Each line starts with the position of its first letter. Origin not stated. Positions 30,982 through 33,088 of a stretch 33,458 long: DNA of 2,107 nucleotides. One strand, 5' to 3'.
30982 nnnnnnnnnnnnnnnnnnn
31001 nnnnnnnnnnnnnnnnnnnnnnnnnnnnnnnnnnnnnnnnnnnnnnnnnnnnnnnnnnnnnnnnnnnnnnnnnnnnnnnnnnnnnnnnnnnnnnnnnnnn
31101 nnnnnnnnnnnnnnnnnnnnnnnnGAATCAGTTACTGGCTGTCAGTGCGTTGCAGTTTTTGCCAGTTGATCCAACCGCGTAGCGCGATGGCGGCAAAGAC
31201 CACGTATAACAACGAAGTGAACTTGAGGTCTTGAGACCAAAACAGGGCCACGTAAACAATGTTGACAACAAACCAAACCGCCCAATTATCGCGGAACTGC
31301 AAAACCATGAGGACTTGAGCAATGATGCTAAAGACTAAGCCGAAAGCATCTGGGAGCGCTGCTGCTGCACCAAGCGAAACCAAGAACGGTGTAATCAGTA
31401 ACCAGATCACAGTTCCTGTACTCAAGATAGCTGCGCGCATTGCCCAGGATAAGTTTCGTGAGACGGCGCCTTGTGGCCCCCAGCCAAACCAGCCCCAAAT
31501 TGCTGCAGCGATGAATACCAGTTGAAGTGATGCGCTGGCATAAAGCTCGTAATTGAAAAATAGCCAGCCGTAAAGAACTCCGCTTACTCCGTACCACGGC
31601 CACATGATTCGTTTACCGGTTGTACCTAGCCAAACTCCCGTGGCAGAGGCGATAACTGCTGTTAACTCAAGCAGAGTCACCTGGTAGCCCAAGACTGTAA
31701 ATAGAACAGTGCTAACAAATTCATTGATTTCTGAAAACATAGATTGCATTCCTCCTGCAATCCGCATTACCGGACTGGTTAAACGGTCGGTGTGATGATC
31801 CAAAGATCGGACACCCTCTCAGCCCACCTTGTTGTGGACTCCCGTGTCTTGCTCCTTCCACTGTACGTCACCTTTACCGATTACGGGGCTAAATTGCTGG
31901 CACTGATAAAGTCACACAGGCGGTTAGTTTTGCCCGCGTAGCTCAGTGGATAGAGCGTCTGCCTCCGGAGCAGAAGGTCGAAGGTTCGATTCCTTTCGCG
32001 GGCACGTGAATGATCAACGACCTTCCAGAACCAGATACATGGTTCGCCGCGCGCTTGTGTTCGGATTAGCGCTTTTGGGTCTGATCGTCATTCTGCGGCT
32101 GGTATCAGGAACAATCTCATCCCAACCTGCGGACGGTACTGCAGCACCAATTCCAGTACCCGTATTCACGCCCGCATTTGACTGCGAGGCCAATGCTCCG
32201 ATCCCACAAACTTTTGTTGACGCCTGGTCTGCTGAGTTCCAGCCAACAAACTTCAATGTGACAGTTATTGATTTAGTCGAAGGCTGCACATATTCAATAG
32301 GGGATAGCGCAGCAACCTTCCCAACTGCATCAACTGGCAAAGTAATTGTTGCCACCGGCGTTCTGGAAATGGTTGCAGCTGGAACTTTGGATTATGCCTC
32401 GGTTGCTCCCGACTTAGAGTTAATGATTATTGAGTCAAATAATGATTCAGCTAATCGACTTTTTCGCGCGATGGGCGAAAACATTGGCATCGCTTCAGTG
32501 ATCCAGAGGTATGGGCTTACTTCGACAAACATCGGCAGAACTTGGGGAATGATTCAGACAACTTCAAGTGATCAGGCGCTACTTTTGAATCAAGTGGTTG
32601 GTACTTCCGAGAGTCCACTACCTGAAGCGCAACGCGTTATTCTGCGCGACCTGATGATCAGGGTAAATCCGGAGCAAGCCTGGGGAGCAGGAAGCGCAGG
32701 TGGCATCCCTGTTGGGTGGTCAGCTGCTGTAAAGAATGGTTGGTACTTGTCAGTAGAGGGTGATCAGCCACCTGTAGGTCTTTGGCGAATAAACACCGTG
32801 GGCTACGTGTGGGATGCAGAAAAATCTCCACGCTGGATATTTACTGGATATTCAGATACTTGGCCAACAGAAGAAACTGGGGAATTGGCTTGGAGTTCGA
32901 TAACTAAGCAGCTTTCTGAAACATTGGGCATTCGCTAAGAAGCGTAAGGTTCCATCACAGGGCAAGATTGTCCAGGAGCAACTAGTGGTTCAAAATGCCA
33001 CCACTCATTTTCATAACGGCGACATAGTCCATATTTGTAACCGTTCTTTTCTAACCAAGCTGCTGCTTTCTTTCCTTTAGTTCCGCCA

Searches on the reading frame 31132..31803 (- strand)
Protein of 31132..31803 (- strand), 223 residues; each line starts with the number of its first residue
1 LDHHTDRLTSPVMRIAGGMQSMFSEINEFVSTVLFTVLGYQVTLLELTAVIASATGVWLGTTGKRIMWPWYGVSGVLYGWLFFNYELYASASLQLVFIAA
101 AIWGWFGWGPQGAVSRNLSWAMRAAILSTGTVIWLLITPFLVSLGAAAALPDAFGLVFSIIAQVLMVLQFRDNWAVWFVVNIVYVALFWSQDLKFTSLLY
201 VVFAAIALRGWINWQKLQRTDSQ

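Call 13: search_protein_families(library=pfam, proteins=[window:31132-31803:-], max_evalue=0.00001)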
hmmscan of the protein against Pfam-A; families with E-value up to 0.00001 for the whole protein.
window:31132-31803:- (223 aa): 1 family
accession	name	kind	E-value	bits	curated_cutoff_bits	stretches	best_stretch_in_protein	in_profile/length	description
PF04973.17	NMN_transporter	-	1.5e-36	126.4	27.3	1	44-216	2-175/175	Nicotinamide mononucleotide transporter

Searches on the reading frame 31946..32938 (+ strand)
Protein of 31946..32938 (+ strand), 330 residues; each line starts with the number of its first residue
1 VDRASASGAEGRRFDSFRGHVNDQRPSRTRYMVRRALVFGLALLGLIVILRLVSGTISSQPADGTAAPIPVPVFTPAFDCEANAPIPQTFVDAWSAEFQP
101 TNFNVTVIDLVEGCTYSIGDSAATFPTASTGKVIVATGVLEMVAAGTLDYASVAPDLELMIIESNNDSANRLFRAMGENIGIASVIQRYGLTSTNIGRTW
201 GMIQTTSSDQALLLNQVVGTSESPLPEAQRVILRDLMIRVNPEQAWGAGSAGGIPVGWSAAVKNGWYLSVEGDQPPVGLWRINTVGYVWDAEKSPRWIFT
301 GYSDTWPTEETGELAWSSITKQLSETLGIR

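Call 13: search_protein_families(library=pfam, proteins=[window:31946-32938:+], max_evalue=0.00001)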
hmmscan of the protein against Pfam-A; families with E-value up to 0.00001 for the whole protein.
window:31946-32938:+ (330 aa): 1 family
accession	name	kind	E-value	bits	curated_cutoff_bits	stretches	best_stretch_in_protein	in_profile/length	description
PF13354.11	Beta-lactamase2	-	1.6e-13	50.9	22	1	157-273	79-196/214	Beta-lactamase enzyme family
